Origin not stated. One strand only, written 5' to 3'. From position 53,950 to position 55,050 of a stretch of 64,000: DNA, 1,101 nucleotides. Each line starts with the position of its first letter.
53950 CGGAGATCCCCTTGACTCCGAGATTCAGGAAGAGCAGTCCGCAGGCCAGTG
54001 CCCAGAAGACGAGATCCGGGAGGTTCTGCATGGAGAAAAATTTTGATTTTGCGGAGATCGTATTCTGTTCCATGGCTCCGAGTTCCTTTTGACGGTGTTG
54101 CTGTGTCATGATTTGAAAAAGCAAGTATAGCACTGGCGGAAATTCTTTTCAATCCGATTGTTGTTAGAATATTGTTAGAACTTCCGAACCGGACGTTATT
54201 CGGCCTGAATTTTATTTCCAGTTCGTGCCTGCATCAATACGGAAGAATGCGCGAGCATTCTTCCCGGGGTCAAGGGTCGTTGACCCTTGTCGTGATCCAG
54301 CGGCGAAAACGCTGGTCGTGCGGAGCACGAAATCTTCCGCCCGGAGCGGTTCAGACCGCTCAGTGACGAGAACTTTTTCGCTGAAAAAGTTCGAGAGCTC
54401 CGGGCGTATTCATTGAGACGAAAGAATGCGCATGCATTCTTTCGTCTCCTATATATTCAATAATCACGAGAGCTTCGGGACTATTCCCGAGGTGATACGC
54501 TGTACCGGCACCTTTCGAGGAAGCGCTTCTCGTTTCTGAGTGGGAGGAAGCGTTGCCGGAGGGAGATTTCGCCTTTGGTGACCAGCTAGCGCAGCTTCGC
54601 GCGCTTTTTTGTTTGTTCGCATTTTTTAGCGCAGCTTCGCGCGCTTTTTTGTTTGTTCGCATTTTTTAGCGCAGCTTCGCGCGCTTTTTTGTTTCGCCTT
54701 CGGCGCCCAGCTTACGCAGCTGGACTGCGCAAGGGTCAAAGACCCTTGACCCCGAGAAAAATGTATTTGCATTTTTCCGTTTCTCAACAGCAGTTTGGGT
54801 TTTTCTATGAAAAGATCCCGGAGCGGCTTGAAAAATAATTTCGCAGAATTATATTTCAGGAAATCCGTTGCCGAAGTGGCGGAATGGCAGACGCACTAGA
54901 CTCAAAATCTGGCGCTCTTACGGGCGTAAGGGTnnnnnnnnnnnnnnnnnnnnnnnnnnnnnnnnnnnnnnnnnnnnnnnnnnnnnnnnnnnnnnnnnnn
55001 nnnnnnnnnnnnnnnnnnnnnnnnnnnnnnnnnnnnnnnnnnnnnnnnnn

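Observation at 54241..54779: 539-bp hairpin-array element with inverted arms, directly upstream of tRNA-Leu: structured RNA or REP/MITE-like DNA?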

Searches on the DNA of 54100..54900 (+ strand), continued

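Call 88: search_with_rna_model(model_id=R1, source=window, filters=off, max_evalue=1)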
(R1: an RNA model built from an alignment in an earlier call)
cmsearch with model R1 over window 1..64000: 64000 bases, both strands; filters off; matches with E-value up to 1: 14.
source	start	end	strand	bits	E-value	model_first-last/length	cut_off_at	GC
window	41583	41678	+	111.6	4.6e-21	1-95/95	no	0.64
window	54239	54335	+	107.5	3.3e-20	1-95/95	no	0.59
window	54689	54780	-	58.5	2.8e-10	1-95/95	no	0.52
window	15189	15262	+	47.8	4.1e-08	1-95/95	no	0.64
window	41676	41766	-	41.6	7.3e-07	1-95/95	no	0.52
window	54179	54266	-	24.6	0.002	1-95/95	no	0.49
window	54418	54512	+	21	0.011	1-95/95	no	0.47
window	54369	54445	-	20.5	0.014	1-95/95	no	0.44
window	41571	41662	-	20.3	0.015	1-95/95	no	0.61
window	54731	54819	+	17.2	0.066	1-95/95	no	0.4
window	41690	41765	+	16.6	0.085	1-95/95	no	0.53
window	10008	10094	-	13.5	0.37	1-95/95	no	0.7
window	12879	12954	+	12.9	0.49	1-95/95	no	0.57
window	33000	33112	+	11.8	0.8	1-95/95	no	0.61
